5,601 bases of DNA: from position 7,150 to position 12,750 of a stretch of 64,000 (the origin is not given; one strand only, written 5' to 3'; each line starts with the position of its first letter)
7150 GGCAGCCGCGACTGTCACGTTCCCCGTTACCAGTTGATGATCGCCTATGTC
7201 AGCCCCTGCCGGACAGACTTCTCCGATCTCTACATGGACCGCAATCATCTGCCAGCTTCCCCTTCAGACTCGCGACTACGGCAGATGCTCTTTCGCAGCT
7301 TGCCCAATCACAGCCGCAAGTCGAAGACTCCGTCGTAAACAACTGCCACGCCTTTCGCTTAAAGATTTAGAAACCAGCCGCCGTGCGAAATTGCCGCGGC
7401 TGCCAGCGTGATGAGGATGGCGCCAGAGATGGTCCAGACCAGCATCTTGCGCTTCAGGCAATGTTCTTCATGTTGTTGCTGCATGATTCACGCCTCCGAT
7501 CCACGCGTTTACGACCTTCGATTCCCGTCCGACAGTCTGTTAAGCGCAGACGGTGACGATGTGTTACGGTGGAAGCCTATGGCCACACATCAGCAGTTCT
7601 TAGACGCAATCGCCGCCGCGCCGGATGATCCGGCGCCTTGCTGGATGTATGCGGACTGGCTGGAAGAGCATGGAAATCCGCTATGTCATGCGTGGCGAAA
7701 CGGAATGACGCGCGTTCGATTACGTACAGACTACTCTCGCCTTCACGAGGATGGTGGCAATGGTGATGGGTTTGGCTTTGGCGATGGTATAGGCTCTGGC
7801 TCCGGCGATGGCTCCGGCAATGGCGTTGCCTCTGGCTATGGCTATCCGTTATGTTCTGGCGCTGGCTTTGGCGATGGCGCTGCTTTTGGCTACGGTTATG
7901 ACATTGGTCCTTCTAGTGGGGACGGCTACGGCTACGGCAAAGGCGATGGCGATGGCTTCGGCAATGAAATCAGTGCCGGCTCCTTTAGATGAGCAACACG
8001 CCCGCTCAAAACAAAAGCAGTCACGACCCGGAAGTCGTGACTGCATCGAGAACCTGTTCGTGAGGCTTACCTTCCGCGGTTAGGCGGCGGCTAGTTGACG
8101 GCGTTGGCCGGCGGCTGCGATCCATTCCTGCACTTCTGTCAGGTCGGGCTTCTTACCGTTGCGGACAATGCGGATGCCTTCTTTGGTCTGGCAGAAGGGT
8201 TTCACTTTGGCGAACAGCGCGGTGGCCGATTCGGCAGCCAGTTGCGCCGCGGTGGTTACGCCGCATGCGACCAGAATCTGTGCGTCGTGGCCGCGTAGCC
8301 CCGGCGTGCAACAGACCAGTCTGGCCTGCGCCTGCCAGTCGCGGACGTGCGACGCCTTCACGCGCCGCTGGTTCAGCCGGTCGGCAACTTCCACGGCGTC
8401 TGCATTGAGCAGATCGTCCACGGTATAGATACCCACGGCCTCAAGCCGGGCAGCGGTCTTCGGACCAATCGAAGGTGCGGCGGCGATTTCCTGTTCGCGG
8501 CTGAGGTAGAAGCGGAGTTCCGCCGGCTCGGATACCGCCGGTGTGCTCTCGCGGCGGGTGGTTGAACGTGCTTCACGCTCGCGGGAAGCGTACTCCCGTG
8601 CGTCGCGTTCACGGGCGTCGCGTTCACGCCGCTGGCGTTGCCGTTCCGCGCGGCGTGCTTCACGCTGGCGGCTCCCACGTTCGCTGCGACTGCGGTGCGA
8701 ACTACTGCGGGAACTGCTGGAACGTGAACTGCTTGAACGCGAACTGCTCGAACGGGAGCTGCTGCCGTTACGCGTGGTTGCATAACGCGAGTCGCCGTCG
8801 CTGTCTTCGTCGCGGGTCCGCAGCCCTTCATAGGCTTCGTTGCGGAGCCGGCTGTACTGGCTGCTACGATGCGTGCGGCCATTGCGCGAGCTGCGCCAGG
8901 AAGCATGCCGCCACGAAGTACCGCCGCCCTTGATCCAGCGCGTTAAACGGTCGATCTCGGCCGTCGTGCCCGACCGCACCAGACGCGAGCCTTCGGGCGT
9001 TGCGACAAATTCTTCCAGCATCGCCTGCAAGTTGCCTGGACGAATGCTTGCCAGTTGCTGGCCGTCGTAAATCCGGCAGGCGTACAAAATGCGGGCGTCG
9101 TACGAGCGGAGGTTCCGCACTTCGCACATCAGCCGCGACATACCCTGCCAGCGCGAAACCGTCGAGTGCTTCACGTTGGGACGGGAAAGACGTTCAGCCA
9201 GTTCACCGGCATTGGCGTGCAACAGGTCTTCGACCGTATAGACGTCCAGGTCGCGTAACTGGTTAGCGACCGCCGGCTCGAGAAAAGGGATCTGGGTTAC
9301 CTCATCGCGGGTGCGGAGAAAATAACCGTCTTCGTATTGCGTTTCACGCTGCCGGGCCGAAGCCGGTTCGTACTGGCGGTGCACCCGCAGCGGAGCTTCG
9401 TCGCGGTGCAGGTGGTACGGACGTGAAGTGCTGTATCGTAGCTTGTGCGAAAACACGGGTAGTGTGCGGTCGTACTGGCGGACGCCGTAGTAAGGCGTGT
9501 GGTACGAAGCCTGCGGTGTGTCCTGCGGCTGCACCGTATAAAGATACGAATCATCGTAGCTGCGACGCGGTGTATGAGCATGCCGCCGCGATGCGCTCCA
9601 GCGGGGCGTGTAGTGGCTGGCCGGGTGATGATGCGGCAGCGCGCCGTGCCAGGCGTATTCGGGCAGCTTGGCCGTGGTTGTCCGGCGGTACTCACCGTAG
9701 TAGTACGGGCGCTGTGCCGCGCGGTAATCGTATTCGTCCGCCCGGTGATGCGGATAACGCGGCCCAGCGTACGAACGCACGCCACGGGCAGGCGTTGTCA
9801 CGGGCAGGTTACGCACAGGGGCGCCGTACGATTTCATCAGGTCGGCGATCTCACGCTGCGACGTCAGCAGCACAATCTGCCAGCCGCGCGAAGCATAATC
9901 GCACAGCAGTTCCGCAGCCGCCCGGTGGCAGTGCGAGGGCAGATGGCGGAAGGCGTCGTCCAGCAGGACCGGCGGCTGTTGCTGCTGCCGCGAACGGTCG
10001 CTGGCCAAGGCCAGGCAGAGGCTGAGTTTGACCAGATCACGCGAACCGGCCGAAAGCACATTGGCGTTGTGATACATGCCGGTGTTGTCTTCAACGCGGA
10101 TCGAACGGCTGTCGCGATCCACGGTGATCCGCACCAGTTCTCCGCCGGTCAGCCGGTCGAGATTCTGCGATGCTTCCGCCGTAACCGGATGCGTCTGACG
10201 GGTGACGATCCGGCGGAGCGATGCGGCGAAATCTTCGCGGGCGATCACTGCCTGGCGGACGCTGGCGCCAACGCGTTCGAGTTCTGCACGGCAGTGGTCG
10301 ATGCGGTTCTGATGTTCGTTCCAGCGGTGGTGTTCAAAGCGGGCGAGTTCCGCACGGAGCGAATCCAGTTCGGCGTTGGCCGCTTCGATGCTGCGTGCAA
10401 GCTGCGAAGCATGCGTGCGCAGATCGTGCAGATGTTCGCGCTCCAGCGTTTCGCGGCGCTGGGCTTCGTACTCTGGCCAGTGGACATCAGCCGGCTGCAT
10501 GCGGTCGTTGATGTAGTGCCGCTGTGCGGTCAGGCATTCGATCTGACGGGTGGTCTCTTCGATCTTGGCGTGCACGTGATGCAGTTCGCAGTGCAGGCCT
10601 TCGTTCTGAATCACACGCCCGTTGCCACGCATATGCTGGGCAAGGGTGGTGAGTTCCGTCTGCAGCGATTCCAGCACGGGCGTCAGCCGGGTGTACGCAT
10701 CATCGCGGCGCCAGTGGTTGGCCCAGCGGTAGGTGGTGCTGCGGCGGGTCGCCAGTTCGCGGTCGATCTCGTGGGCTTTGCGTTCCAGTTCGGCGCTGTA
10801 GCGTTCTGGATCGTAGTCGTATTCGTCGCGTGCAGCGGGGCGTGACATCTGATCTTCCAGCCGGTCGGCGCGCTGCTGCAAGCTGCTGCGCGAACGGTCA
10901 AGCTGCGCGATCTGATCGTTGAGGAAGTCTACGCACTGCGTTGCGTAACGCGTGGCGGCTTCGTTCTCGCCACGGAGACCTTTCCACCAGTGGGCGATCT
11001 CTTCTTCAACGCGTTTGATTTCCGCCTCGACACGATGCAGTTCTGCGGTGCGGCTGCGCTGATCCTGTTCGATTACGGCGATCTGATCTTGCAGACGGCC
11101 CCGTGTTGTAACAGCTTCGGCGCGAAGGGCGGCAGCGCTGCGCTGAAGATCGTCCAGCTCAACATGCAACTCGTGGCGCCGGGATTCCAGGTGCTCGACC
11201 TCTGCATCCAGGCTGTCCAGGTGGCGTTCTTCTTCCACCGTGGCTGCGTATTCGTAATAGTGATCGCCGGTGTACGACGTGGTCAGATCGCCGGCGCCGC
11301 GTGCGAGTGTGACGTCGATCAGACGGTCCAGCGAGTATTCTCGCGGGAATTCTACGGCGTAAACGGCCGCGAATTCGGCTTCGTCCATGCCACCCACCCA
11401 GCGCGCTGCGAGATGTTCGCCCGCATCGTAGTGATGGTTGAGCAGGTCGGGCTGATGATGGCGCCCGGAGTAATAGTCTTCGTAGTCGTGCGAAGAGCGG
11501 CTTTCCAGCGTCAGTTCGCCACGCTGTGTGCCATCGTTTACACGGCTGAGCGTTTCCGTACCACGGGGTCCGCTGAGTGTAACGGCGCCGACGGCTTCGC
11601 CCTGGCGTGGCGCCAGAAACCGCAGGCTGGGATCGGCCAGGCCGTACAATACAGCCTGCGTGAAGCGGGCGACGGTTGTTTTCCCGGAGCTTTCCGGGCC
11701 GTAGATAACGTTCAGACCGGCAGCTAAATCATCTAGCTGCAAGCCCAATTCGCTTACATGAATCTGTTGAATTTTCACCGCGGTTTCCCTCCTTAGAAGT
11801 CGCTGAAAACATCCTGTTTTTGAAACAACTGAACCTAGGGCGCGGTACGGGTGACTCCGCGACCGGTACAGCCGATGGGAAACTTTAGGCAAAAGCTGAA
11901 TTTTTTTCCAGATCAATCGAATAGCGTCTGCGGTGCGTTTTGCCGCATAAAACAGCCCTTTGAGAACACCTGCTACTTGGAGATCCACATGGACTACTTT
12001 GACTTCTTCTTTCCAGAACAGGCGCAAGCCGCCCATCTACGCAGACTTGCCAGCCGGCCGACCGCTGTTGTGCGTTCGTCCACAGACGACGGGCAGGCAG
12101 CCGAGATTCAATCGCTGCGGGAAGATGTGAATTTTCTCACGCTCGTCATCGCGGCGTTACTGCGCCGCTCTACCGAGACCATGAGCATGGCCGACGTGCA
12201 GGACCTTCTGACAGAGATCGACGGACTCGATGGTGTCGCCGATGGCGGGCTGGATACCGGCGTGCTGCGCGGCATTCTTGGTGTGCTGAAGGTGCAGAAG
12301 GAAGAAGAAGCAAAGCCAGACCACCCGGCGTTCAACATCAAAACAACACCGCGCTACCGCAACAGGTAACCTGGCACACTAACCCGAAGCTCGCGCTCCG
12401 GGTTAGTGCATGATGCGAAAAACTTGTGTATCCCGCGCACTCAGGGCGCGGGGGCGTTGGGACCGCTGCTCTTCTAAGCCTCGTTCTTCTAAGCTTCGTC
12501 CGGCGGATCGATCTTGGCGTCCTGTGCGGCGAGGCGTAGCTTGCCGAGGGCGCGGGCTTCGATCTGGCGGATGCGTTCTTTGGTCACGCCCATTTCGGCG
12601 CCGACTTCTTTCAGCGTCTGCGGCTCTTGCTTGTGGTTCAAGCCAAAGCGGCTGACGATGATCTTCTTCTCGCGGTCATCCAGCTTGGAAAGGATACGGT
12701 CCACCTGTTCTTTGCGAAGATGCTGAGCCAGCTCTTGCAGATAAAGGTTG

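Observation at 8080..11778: SMC/RecF-like ATPase fused to tandem DUF4332 (HhH-like) domains with a eukaryote-style RS (Arg/Ser) tract between them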

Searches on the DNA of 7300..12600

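Call 61: search_rna_families(source=window, start=7300, end=12600, threshold=evalue, max_evalue=1)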
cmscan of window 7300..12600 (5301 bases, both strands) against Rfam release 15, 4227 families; matches with E-value up to 1: 1.
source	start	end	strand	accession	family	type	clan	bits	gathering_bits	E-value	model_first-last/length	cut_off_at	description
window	11615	11720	+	RF02483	GlsR20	Gene; snRNA; snoRNA; HACA-box;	-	23.6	100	0.079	1-107/107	no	Small nucleolar RNA GlsR20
